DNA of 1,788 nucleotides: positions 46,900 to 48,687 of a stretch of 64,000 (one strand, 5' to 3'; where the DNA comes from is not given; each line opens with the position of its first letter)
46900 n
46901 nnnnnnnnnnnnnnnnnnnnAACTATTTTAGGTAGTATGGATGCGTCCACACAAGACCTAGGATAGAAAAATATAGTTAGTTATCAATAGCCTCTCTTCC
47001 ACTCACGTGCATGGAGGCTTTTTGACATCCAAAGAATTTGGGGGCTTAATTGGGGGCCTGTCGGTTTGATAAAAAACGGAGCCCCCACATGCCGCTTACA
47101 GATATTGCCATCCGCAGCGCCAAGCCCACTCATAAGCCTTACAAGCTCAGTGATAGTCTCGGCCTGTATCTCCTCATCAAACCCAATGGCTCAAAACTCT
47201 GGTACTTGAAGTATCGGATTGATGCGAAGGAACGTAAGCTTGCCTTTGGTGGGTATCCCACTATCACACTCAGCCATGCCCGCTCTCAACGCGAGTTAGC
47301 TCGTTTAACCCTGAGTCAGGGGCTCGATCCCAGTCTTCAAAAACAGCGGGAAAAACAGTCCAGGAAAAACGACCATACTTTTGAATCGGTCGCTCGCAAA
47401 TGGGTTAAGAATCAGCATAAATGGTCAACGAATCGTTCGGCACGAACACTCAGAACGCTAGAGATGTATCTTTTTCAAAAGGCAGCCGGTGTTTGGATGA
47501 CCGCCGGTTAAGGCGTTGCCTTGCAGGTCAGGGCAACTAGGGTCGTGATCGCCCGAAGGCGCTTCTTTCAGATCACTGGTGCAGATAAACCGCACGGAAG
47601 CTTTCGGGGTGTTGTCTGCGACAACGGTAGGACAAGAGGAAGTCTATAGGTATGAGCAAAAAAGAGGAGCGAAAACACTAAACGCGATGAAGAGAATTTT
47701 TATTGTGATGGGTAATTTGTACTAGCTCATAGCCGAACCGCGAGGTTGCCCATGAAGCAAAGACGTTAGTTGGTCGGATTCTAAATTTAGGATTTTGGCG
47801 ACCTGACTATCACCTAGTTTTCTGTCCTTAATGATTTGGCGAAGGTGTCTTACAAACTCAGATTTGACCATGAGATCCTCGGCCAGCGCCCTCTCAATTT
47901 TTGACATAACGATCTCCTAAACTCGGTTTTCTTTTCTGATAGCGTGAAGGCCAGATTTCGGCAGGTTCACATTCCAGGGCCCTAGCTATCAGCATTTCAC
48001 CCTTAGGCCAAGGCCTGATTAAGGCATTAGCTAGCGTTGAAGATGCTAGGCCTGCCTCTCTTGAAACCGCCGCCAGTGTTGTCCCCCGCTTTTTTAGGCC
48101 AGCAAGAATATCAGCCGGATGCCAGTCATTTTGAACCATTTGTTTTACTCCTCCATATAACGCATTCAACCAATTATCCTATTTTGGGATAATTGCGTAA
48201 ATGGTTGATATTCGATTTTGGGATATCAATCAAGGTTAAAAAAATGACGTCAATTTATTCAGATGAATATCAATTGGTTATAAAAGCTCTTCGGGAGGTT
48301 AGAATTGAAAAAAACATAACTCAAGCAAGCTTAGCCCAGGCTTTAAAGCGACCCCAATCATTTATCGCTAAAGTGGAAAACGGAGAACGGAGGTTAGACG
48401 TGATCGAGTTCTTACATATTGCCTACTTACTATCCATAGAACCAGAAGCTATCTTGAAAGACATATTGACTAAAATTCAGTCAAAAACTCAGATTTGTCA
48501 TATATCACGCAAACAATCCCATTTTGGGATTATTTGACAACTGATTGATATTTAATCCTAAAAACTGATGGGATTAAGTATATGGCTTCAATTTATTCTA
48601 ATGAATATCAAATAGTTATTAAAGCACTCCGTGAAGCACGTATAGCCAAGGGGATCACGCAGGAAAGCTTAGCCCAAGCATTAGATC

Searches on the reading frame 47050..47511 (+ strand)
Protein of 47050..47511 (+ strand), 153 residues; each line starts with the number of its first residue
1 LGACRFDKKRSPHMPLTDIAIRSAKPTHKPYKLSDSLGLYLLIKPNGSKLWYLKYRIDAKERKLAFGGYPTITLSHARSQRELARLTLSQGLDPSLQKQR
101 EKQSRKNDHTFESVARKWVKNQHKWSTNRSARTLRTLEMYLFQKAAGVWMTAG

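Call 7: search_protein_families(library=ncbifam, proteins=[window:47050-47511:+], max_evalue=0.1)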
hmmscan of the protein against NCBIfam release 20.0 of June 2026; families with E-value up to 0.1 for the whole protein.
window:47050-47511:+ (153 aa): 1 family
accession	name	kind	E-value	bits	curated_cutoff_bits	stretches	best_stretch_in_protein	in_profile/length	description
NF007246.0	PRK09692.1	domain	2.1e-21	76.1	434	1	14-145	6-142/413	integrase domain-containing protein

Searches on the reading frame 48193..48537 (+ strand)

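Call 7: search_protein_families(library=ncbifam, proteins=[window:48193-48537:+], max_evalue=0.1)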
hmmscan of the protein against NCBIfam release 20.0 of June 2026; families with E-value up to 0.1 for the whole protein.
window:48193-48537:+ (114 aa): 9 families
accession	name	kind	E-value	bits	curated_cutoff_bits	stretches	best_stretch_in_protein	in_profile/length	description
TIGR03070.1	couple_hipB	subfamily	2e-06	27.7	71.65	1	32-80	6-54/58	type II toxin-antitoxin system Y4mF family antitoxin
NF047948.1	male_kill_WMK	equivalog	5.2e-05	22.8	300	1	24-98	158-232/300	WO male-killing family protein Wmk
NF038139.1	Reg_Aceta_RamB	equivalog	0.00025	19.8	700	1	31-84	5-58/465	acetate metabolism transcriptional regulator RamB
TIGR00270.2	TIGR00270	equivalog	0.00053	19.8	110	1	23-65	73-112/159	multiprotein bridging factor aMBF1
NF006015.0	PRK08154.1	subfamily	0.0022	17.2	204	1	32-104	34-106/314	anaerobic benzoate catabolism transcriptional regulator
NF041951.1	phage_RstR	subfamily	0.0036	17.6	80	1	31-88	5-62/108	RstR family transcriptional repressor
NF038310.1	lysogeny_AimR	equivalog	0.0062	15.6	70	1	39-103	7-74/365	AimR family lysis-lysogeny pheromone receptor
NF007271.0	PRK09726.1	equivalog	0.011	15.8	79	1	19-80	5-64/88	type II toxin-antitoxin system antitoxin HipB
TIGR03830.1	CxxCG_CxxCG_HTH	subfamily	0.076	12.8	61.8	1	17-67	53-104/127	type II TA system antitoxin MqsA family protein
